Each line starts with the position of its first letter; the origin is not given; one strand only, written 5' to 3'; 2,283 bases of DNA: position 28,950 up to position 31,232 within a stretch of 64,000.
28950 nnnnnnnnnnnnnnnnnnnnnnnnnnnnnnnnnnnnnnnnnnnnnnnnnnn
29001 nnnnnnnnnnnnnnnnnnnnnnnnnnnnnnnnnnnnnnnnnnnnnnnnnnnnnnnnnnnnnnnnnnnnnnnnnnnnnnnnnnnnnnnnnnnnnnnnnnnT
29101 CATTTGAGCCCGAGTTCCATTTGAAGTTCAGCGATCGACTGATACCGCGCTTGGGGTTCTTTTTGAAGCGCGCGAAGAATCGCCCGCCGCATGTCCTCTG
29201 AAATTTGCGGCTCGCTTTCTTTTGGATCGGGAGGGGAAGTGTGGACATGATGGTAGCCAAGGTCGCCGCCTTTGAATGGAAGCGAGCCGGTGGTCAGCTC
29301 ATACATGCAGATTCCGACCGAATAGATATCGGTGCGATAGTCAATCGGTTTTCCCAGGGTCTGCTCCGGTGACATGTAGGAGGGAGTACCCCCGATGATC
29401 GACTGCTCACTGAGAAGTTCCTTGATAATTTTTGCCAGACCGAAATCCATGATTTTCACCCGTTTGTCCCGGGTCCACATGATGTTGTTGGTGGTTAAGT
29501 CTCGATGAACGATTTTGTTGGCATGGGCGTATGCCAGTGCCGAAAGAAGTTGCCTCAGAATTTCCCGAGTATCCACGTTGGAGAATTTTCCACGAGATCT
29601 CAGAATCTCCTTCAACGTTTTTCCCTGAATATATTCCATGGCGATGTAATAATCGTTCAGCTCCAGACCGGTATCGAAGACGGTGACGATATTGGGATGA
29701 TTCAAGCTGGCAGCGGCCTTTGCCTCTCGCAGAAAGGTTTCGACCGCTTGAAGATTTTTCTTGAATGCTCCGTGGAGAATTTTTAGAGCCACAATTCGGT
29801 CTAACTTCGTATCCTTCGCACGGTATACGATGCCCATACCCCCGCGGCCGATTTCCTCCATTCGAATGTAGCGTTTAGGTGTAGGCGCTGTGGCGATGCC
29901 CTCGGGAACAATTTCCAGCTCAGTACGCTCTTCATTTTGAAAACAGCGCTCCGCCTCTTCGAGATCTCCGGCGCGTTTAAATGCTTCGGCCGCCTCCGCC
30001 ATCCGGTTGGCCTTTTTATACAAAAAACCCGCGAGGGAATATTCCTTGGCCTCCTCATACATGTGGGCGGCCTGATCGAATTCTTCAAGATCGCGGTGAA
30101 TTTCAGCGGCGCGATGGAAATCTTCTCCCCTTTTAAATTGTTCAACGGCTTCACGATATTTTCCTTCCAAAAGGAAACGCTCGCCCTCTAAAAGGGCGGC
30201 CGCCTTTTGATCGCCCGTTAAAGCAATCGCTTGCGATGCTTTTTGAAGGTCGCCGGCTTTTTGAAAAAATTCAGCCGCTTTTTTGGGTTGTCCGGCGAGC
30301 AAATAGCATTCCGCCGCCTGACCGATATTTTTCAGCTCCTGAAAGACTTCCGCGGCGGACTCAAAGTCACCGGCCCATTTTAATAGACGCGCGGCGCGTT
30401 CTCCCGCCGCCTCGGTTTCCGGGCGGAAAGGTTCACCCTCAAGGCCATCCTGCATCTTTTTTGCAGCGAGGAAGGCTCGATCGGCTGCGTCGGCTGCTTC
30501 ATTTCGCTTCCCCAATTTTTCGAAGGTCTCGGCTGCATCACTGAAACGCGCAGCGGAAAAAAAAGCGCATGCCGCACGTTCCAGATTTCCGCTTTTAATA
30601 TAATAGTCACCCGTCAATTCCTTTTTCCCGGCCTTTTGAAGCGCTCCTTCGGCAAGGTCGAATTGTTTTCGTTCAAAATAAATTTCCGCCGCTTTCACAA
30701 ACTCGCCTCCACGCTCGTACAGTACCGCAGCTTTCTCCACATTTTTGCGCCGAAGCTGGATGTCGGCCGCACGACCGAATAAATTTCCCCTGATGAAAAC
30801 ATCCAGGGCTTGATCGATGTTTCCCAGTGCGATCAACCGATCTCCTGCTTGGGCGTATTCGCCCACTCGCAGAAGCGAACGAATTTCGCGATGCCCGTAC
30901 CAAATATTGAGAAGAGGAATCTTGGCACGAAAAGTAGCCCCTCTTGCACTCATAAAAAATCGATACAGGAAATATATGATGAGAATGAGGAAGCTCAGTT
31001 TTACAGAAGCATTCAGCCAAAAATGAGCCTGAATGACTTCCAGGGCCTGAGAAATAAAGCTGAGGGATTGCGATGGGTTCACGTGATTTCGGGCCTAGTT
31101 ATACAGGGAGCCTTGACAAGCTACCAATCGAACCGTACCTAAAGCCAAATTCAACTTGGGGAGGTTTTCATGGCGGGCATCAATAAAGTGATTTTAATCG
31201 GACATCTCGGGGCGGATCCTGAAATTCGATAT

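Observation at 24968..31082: Tightly coupled operon: atypical TPR Ser/Thr kinase - alanine racemase - MlaE - MlaF - MlaD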

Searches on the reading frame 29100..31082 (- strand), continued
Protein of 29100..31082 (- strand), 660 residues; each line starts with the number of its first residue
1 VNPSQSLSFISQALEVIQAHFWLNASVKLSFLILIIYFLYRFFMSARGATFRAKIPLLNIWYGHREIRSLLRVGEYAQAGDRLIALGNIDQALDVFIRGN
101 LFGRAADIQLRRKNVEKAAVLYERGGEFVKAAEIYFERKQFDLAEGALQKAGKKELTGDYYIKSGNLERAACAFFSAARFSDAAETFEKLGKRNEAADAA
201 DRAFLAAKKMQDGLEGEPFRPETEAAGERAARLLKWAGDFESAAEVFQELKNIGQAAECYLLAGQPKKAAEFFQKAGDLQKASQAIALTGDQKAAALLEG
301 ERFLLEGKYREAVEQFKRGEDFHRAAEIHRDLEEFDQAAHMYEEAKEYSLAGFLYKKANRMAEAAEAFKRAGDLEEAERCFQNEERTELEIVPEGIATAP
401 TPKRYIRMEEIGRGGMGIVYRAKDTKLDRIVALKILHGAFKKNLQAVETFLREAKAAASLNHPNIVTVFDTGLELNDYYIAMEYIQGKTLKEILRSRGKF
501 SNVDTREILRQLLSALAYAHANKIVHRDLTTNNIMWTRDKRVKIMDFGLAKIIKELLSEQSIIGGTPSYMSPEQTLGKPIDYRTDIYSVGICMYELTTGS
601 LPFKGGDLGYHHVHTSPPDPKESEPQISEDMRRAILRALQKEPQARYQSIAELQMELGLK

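Call 37: predict_structure(alignment_id=A1)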
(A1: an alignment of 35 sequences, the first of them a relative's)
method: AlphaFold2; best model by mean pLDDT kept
length: 660 residues; sequences in the alignment: 35
mean_pLDDT: 85.6   pTM: 0.47
mean pLDDT of the five models: 85.6, 85.6, 85.5, 85.2, 83.6
residues with pLDDT >= 90: 336; 70-90: 274; 50-70: 19; < 50: 31
segments of 3 or more residues with pLDDT < 50: 386-400, 549-563
pLDDT, mean of each block of 10 residues (from residue 1): 70 78 83 87 80 81 86 90 88 92 92 91 92 90 91 90 90 93 95 95 92 70 93 96 94 94 94 92 94 93 90 94 88 89 88 87 87 80 52 37 81 78 89 85 77 77 89 87 91 92 93 92 82 90 72 38 65 81 92 95 85 91 92 96 93 89
secondary structure, 60 per line:
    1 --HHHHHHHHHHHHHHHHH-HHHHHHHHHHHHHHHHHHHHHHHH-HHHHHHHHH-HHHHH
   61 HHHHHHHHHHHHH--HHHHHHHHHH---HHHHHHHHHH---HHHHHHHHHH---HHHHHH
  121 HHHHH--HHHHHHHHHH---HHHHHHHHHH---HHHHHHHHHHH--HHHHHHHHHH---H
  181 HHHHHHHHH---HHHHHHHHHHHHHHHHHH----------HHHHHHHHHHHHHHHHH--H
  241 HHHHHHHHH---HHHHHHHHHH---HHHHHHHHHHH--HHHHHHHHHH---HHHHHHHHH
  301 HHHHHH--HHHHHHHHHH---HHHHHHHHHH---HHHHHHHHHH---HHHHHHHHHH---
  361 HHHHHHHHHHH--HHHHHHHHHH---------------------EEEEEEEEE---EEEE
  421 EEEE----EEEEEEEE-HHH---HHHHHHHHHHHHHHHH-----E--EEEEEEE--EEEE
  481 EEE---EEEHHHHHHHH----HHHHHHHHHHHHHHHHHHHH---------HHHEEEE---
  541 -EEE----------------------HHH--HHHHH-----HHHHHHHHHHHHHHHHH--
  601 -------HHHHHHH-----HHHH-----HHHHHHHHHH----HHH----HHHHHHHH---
elements in order: H3-19 H21-44 H46-54 H56-73 H76-85 H89-98 H102-111 H115-125 H128-137 H141-150 H154-164 H167-176 H180-189 H193-210 H221-237 H240-249 H253-262 H266-276 H279-288 H292-306 H309-318 H322-331 H335-344 H348-357 H361-371 H374-383 E405-413 E417-424 E429-436 H444-459 E468-474 E477-483 E487-489 H490-497 H502-521 E534-537 E542-544 H572-576 H582-598 H608-614 H620-623 H629-638 H650-657

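Call 53: search_protein_representatives(protein=window:29100-31082:-)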
Query: 660 residues. Proteins with E-value up to 0.001 (for the whole library): 1205026; up to 1e-10: 843505; up to 1e-30: 259207. The best 150 are listed.
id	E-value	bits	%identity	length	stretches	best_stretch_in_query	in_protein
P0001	0.0e+00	1459.2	100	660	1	1-660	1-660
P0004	3.0e-200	683.4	47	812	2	397-656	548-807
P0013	8.6e-160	549.8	40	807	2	395-653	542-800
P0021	4.8e-156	537.4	46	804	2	402-657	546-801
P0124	3.0e-145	501.8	42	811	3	385-655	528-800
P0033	7.0e-145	500.5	39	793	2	247-653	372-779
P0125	1.0e-138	480.2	40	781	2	293-653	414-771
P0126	2.0e-137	475.9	41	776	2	373-654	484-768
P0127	3.0e-134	465.4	33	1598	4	403-606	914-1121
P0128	3.1e-134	465.4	34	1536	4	401-653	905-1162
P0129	6.7e-133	461.0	36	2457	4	384-657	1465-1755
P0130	1.2e-126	440.3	31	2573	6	405-654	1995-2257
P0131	3.1e-121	422.4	30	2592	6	402-653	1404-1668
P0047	4.8e-121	421.8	37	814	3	228-657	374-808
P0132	1.2e-117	410.5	41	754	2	399-653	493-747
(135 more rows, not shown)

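Call 55: fold_search(model_id=the predicted structure, library=pdb)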
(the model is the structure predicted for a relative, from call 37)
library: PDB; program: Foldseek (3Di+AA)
matches with E <= 10: 2000; with E <= 0.001: 2000
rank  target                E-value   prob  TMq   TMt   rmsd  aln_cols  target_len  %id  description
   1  6i2p_A                1.6e-19  1.00  0.35  0.81   4.4       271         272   37  Crystal structure of the Mycobacterium tuberculosis PknB kinase domain (L33E mutant) in complex with its substrate Gar (released 2019-05-22)
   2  6i2p_B                2.3e-19  1.00  0.35  0.83   3.1       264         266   38  Crystal structure of the Mycobacterium tuberculosis PknB kinase domain (L33E mutant) in complex with its substrate Gar (released 2019-05-22)
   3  3ori_A                2.4e-18  1.00  0.35  0.85   2.4       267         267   37  Mycobacterium tuberculosis PknB kinase domain L33D mutant (crystal form 1) (released 2010-12-15)
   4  3f69_B                9.7e-18  1.00  0.36  0.81   2.7       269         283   38  Crystal structure of the Mycobacterium tuberculosis PknB mutant kinase domain in complex with KT5720 (released 2008-12-02)
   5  3f69_A                1.1e-17  1.00  0.35  0.83   2.4       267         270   37  Crystal structure of the Mycobacterium tuberculosis PknB mutant kinase domain in complex with KT5720 (released 2008-12-02)
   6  2fum_D                2.0e-17  1.00  0.35  0.88   2.0       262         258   38  Catalytic domain of protein kinase PknB from Mycobacterium tuberculosis in complex with mitoxantrone (released 2006-08-01)
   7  9ymt                  4.1e-17  1.00  0.35  0.83   3.5       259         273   36  Staphylococcus aureus serine/threonine kinase Stk1 with inhibitor GW779439X (released 2026-03-11)
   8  4eqm_A                6.8e-17  1.00  0.35  0.84   2.7       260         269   35  Structural analysis of Staphylococcus aureus serine/threonine kinase PknB (released 2012-06-27)
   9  6b2q_C                4.3e-16  1.00  0.34  0.83   2.4       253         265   34  Dual Inhibition of the Essential Protein Kinases A and B in Mycobacterium tuberculosis (released 2018-02-14)
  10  4ow8                  4.3e-16  1.00  0.35  0.82   3.3       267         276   34  Crystal structure of kinase domain of PknA from Mtb (released 2015-02-04)
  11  4eqm_D                4.9e-16  1.00  0.34  0.81   3.1       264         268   35  Structural analysis of Staphylococcus aureus serine/threonine kinase PknB (released 2012-06-27)
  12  6x5g_A                9.3e-15  1.00  0.34  0.80   3.7       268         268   26  Cocrystal structure of human CaMKII-alpha (CAMK2A)kinase domain and LRRC7 inhibitory domain (released 2020-12-23)
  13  8ssp_A                1.6e-14  1.00  0.34  0.79   3.2       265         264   27  AurA bound to danusertib and activating monobody Mb1 (released 2023-09-06)
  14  7uis_A                1.8e-14  1.00  0.33  0.78   3.7       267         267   25  Cocrystal structure of human CaMKII-alpha (CAMK2A)kinase domain and GluN2B(S1303D) (released 2022-04-06)
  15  2h34_A                2.3e-14  1.00  0.34  0.86   3.0       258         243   32  Apoenzyme crystal structure of the tuberculosis serine/threonine kinase, PknE (released 2006-07-18)
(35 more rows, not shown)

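Call 59: find_encoding_contigs(protein=P0035, flank=8000, max_places=1)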
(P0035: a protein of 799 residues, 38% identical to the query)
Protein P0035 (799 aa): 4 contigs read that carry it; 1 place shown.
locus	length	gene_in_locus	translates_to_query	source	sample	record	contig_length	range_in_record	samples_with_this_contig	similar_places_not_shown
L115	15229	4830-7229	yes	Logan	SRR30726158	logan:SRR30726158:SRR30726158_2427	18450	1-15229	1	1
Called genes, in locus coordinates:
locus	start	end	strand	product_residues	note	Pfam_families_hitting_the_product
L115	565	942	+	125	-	-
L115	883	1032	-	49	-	-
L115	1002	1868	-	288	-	PF10263:SprT-like (weak)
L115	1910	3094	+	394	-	PF00515:TPR_1 (faint), PF07719:TPR_2 (faint), PF13181:TPR_8 (faint), PF13414:TPR_11 (faint)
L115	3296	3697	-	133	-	PF07238:PilZ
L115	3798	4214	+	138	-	-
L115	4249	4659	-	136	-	PF00436:SSB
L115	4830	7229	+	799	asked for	PF00637:Clathrin (faint), PF07719:TPR_2 (faint), PF13176:TPR_7 (faint), PF13428:TPR_14 (faint), PF13432:TPR_16 (faint), PF14559:TPR_19 (faint), PF00069:Pkinase, PF07714:PK_Tyr_Ser-Thr, +1 more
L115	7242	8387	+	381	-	PF01168:Ala_racemase_N, PF00842:Ala_racemase_C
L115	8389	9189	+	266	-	PF02405:MlaE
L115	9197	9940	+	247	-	PF00005:ABC_tran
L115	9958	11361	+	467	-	PF02470:MlaD, PF28544:Helical_needle, PF27164:Aq_493_lipo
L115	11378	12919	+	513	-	PF02142:MGS, PF01808:AICARFT_IMPCHas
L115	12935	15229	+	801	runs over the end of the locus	PF14559:TPR_19 (faint), PF12895:ANAPC3 (faint), PF13174:TPR_6 (faint)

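Call 60: find_encoding_contigs(protein=P0034, flank=8000, max_places=1)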
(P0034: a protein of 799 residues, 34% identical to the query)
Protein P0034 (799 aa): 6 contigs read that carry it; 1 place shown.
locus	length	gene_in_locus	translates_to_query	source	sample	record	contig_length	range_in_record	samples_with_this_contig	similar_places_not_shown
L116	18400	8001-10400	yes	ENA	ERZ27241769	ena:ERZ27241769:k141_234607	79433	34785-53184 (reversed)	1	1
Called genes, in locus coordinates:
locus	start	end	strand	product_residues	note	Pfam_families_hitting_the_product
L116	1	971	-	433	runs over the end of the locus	PF13439:Glyco_transf_4 (weak), PF20706:GT4-conflict (weak), PF00534:Glycos_transf_1, PF13692:Glyco_trans_1_4, PF13524:Glyco_trans_1_2 (weak)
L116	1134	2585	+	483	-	PF01943:Polysacc_synt, PF13440:Polysacc_synt_3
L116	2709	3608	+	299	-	-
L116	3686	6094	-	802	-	PF01138:RNase_PH, PF03725:RNase_PH_C, PF03726:PNPase (weak), PF01138:RNase_PH, PF00013:KH_1, PF00575:S1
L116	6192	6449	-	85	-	PF00312:Ribosomal_S15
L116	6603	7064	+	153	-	-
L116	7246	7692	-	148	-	PF00436:SSB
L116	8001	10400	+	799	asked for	PF23774:TPR_GEMI5 (faint), PF00515:TPR_1 (faint), PF07719:TPR_2 (faint), PF13176:TPR_7 (faint), PF24762:TPR_IF140-IFT172 (weak), PF00069:Pkinase, PF07714:PK_Tyr_Ser-Thr, PF03109:ABC1 (weak), +7 more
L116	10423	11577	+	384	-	PF01168:Ala_racemase_N, PF00842:Ala_racemase_C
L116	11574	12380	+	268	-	PF02405:MlaE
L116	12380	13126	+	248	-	PF00005:ABC_tran, PF13304:AAA_21 (faint)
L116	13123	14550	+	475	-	PF02470:MlaD, PF28544:Helical_needle, PF27164:Aq_493_lipo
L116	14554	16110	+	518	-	PF02142:MGS, PF01808:AICARFT_IMPCHas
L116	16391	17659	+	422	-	PF02844:GARS_N, PF01071:GARS_A, PF02655:ATP-grasp_3 (weak), PF02786:CPSase_L_D2 (weak), PF02843:GARS_C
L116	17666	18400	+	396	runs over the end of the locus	PF06245:DUF1015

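Call 61: find_encoding_contigs(protein=P0017, flank=8000, max_places=1)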
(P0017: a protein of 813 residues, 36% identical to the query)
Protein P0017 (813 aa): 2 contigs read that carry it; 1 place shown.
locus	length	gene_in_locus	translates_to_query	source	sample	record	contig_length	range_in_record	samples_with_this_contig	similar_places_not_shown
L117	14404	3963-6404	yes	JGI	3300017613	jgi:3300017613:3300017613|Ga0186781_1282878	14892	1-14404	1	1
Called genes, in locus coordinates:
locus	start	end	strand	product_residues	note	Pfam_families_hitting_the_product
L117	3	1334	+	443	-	?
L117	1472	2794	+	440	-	PF13414:TPR_11 (faint), PF13374:TPR_10 (faint), PF21033:RMD1-3 (faint), PF13424:TPR_12 (weak), PF00515:TPR_1 (weak), PF07719:TPR_2 (weak), PF14559:TPR_19, PF07719:TPR_2 (weak), +9 more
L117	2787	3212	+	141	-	-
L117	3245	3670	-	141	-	PF00436:SSB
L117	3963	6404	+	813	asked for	PF00515:TPR_1 (faint), PF00637:Clathrin (faint), PF07719:TPR_2 (faint), PF13174:TPR_6 (faint), PF13176:TPR_7 (faint), PF13181:TPR_8 (faint), PF00069:Pkinase, PF07714:PK_Tyr_Ser-Thr, +7 more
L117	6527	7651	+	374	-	PF01168:Ala_racemase_N, PF00842:Ala_racemase_C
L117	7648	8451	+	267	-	PF02405:MlaE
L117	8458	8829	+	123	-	PF00005:ABC_tran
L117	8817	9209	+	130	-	PF00005:ABC_tran, PF13304:AAA_21 (weak)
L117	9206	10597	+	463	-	PF02470:MlaD, PF28544:Helical_needle (weak), PF27164:Aq_493_lipo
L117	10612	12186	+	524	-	PF02142:MGS, PF01808:AICARFT_IMPCHas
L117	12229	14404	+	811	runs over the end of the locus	PF13431:TPR_17 (faint), PF25063:ARM_TT21_C (faint), PF25062:ARM_TT21_N (faint), PF13424:TPR_12 (faint), PF13432:TPR_16 (faint), PF23914:TPR_CcmH_CycH (weak), PF13414:TPR_11 (weak), PF12895:ANAPC3, +5 more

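Call 76: search_protein_families(library=pfam, proteins=[L003:8077-9180:-, L003:12114-13043:-, L003:13571-21982:-, L005:8557-9615:+, L005:12599-13552:-, L007:8312-9403:-, L007:12425-13456:+, L011:12389-13537:+, L011:13544-14674:+, L010:9110-9874:+], max_evalue=0.00001)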
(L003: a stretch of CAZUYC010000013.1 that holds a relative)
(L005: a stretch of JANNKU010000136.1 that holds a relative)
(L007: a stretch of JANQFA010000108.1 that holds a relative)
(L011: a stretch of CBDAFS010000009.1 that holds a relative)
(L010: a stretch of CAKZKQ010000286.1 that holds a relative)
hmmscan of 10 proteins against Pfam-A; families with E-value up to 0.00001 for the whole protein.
L003:8077-9180:- (367 aa): 0 families

L003:12114-13043:- (309 aa): 0 families

L003:13571-21982:- (2803 aa): 11 families
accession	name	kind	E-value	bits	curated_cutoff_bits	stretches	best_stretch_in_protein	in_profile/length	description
PF14559.12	TPR_19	-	9.5e-35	119.2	25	1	2359-2411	8-60/68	Tetratricopeptide repeat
PF00515.34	TPR_1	-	4.5e-24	83.7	27.8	0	533-566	1-34/34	Tetratricopeptide repeat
PF07719.23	TPR_2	-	2.8e-22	77.4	27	0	533-566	1-34/34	Tetratricopeptide repeat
PF13431.12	TPR_17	-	2.9e-20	71.2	24.4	0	2365-2396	2-33/34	Tetratricopeptide repeat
PF13181.12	TPR_8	-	2.5e-18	65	25.7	0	2486-2519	1-33/34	Tetratricopeptide repeat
PF13428.12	TPR_14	-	6.4e-17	60.8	23.5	0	535-575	3-43/44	Tetratricopeptide repeat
PF25064.1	ARM_TT21_5th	-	5.6e-13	49.7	27.8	0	2359-2434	18-93/117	TT21 fifth ARM repeats domain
PF23914.1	TPR_CcmH_CycH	-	7.4e-11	42.6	42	0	2499-2560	62-125/158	Cytochrome c-type biogenesis protein H TPR domain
PF13414.12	TPR_11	-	1.1e-10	41.4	26.8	0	2502-2519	9-26/42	TPR repeat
PF13174.12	TPR_6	-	3.6e-08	34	26.3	0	2448-2479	1-32/33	Tetratricopeptide repeat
PF13432.12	TPR_16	-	2.1e-07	31.7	32.7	0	2359-2409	14-64/65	Tetratricopeptide repeat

L005:8557-9615:+ (352 aa): 5 families
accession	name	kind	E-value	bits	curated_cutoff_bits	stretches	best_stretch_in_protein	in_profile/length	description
PF05496.18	RuvB_N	-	1.4e-76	256.1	27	1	25-183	1-159/159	Holliday junction DNA helicase RuvB P-loop domain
PF17864.7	AAA_lid_4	-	9.9e-24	83.3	27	1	186-267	1-74/74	RuvB AAA lid domain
PF05491.19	RuvB_C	-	1.8e-22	79.5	24.7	1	268-338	1-71/72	RuvB C-terminal winged helix domain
PF00004.35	AAA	-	7.5e-19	68.9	21.2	1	61-182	2-128/131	ATPase family associated with various cellular activities (AAA)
PF07728.20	AAA_5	-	4.2e-08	33.7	22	1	61-177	3-139/139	AAA domain (dynein-related subfamily)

L005:12599-13552:- (317 aa): 0 families

L007:8312-9403:- (363 aa): 0 families

L007:12425-13456:+ (343 aa): 1 family
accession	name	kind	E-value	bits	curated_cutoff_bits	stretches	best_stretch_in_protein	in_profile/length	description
PF03331.19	LpxC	-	6.6e-106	354.2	27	1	43-313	1-267/268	UDP-3-O-acyl N-acetylglycosamine deacetylase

L011:12389-13537:+ (382 aa): 4 families
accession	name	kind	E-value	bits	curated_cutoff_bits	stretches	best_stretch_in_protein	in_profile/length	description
PF00441.29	Acyl-CoA_dh_1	-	2.5e-51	174.2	22.4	1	230-373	3-146/150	Acyl-CoA dehydrogenase, C-terminal domain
PF02771.21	Acyl-CoA_dh_N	-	3.3e-32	111.7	22.9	1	6-115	1-111/113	Acyl-CoA dehydrogenase, N-terminal domain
PF02770.24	Acyl-CoA_dh_M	-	4.6e-27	94.5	33.3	1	121-216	1-97/97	Acyl-CoA dehydrogenase, middle domain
PF08028.16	Acyl-CoA_dh_2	-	1.3e-22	81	22.7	1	246-365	4-133/134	Acyl-CoA dehydrogenase, C-terminal domain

L011:13544-14674:+ (376 aa): 5 families
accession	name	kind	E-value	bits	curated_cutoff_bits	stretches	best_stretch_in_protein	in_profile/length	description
PF01266.30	DAO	-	3.8e-71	240.9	27.9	1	6-349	1-352/353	FAD dependent oxidoreductase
PF00890.30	FAD_binding_2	-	3.1e-09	37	20.4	1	6-58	1-53/414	FAD binding domain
PF01134.28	GIDA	-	2.4e-07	30.6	22.1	0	172-212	117-157/391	Glucose inhibited division protein A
PF13450.12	NAD_binding_8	-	1.4e-06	28.9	21.9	1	9-37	1-30/68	NAD(P)-binding Rossmann-like domain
PF03486.20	HI0933_like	-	3.2e-06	27.2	50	0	6-36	2-32/244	HI0933-like protein Rossmann domain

L010:9110-9874:+ (254 aa): 0 families

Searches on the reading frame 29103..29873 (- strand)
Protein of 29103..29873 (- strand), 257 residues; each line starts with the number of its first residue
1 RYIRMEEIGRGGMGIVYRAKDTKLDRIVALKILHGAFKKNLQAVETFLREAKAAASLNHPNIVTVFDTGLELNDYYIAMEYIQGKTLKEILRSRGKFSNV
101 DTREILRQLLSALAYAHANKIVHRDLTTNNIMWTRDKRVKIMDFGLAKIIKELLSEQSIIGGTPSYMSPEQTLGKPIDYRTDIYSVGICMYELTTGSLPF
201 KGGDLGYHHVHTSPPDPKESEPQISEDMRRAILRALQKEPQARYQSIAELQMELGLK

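Call 23: search_solved_structures(query=window:29103-29873:-, max_evalue=0.00001, show_alignments=2)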
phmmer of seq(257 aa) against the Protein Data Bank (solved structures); distinct sequences matched with E-value up to 0.00001: 2676 (the best 60 are shown).
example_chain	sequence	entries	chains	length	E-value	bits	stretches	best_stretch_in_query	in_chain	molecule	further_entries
6b2p_A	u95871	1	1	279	2.7e-51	177.6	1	2-254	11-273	Serine/threonine-protein kinase PknB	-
5u94_A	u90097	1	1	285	2.9e-51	177.5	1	2-254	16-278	Serine/threonine-protein kinase PknB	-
1o6y_A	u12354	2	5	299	3.2e-51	177.4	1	2-254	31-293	SERINE/THREONINE-PROTEIN KINASE PKNB | Probable serine/threonine-protein kinase pknB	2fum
1mru_A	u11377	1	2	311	3.9e-51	177.1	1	2-254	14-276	Probable serine/threonine-protein kinase pknB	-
6i2p_A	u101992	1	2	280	2.6e-50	174.4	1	2-254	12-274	Serine/threonine-protein kinase PknB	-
3f61_A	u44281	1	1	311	3.9e-50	173.8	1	2-254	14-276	Serine/threonine-protein kinase pknB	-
3ori_A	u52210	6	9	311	5.1e-50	173.5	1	2-254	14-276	Serine/threonine protein kinase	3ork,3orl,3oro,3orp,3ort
3orm_A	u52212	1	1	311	5.1e-50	173.4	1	2-254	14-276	Serine/threonine protein kinase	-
3f69_A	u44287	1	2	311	4.9e-49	170.2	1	2-254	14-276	Serine/threonine-protein kinase pknB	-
9ruj_A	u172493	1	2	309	1.9e-47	165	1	1-254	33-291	Serine/threonine-protein kinase StkP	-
9ymt_A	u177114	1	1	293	2.2e-47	164.9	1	1-254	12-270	Serine/Threonine Kinase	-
4eqm_A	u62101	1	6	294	2.2e-47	164.8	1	1-254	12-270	Protein kinase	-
9ruk_A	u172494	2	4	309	5.6e-47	163.5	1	1-254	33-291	Serine/threonine-protein kinase StkP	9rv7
9ru3_A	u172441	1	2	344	7.4e-47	163.1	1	1-254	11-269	Serine/threonine-protein kinase StkP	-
4ow8_A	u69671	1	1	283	1.8e-41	145.4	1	4-246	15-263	Serine/threonine-protein kinase PknA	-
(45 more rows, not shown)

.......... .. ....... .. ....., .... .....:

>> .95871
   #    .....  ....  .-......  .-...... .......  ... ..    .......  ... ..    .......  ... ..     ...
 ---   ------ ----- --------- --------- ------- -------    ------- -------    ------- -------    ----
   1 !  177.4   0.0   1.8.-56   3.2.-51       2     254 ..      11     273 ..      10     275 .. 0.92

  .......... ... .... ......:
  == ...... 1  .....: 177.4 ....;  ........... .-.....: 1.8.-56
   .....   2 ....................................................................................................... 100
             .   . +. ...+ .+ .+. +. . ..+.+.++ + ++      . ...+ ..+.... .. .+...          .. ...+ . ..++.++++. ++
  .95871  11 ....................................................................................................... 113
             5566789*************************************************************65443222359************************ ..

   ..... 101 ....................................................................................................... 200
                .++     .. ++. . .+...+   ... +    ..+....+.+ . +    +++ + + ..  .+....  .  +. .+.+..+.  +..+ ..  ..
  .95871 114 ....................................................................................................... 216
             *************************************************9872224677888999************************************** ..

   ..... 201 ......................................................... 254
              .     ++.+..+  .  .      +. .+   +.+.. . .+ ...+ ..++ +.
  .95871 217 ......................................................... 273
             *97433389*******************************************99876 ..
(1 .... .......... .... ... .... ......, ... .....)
